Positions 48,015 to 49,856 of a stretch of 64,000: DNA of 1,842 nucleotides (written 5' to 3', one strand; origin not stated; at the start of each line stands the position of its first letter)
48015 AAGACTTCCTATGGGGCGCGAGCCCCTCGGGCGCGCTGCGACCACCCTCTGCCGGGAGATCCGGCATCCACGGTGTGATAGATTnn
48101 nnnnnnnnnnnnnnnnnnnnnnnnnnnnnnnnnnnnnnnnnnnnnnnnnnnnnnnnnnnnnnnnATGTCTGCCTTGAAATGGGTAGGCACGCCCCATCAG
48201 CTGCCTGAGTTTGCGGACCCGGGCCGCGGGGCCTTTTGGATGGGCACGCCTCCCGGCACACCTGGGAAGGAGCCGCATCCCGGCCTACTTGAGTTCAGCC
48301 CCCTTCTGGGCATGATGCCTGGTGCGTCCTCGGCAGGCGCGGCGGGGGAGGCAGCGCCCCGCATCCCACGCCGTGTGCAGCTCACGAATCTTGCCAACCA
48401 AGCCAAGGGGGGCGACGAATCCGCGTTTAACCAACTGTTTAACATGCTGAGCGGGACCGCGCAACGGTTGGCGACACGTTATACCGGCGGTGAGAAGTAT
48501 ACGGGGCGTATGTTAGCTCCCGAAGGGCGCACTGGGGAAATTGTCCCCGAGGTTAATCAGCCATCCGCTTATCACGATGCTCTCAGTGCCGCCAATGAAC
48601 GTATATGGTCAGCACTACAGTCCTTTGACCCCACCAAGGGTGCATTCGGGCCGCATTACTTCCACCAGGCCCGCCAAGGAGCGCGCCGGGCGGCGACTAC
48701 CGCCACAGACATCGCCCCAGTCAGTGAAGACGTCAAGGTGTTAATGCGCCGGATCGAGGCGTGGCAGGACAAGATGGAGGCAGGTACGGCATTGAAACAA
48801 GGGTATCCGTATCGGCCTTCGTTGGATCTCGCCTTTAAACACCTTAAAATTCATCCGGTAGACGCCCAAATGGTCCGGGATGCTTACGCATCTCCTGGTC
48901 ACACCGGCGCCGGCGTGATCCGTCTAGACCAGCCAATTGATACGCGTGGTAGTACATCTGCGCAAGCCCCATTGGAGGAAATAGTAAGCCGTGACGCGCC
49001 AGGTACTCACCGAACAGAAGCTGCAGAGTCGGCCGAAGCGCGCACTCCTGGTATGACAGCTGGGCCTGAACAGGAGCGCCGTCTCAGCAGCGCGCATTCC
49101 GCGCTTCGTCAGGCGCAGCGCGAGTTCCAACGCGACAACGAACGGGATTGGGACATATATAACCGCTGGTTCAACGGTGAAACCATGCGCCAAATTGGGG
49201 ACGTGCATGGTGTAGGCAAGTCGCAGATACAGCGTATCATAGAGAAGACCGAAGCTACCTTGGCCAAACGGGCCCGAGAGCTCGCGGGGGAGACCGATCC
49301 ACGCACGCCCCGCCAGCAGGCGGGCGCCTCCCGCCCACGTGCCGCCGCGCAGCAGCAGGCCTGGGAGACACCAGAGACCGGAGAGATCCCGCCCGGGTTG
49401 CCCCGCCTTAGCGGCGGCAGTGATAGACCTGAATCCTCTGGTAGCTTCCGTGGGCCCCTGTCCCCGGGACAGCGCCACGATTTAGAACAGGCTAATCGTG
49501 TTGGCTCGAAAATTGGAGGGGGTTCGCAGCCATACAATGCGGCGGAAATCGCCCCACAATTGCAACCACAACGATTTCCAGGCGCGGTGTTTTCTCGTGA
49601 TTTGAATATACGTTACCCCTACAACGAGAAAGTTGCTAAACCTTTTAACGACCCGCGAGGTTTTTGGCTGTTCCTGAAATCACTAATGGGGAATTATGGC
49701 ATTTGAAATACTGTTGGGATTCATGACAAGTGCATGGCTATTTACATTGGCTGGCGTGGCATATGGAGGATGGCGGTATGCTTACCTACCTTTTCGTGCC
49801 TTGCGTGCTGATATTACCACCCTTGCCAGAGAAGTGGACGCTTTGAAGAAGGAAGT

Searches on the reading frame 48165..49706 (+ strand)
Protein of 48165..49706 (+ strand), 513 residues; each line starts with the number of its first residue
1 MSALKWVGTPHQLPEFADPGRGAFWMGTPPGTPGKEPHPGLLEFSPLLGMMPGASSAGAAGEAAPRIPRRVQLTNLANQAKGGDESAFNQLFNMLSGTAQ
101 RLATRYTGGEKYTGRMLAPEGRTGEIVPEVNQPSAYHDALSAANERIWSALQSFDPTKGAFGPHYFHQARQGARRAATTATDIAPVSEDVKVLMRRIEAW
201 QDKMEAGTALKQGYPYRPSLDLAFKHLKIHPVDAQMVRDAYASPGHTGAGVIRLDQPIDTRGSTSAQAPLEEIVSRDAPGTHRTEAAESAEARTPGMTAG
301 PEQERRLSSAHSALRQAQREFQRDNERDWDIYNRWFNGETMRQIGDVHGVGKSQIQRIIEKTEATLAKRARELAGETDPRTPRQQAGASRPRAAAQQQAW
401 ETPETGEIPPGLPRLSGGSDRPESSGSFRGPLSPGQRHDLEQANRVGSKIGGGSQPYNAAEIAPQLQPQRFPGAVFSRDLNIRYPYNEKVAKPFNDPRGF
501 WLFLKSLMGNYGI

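Call 19: search_protein_families(library=pfam, proteins=[window:48165-49706:+], max_evalue=0.01)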
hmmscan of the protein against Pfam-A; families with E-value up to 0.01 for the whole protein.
window:48165-49706:+ (513 aa): 1 family
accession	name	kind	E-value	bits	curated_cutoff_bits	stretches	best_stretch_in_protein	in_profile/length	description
PF04542.20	Sigma70_r2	-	0.0037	17.5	24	1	131-176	18-64/71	Sigma-70 region 2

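Call 37: search_protein_families(library=phrogs, proteins=[window:48165-49706:+], max_evalue=0.01)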
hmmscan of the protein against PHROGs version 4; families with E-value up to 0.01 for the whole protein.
window:48165-49706:+ (513 aa): 1 family
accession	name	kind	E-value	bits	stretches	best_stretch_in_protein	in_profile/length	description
phrog_351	-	transcription regulation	0.0044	16.6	0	333-393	685-749/928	RNA polymerase sigma factor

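Call 38: search_solved_structures(query=window:48165-49706:+, max_evalue=1)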
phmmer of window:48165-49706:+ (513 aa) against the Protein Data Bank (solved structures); distinct sequences matched with E-value up to 1: 1.
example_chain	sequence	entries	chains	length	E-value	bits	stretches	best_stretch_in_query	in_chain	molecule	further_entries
4bae_A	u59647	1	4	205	0.86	11.7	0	336-406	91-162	DNA GYRASE SUBUNIT B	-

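Call 42: find_homologous_proteins(query=window:48165-49706:+, max_evalue=0.001)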
Query window:48165-49706:+ (513 aa): 1 proteins with E <= 0.001 among 8000 candidates.
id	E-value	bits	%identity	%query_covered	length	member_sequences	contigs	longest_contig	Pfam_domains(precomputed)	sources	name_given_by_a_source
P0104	0.0e+0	1164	100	100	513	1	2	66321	-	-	-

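Call 52: search_protein_representatives(protein=window:48165-49706:+)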
Query: 513 residues. Proteins with E-value up to 0.001 (for the whole library): 4; up to 1e-10: 1; up to 1e-30: 1. The best 4 are listed.
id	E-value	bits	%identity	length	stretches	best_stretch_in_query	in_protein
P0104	0.0e+00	1163.5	100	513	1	1-513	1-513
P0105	1.8e-04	37.1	30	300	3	320-362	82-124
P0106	2.4e-04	36.7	65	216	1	23-56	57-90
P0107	7.5e-04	35.1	39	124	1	25-127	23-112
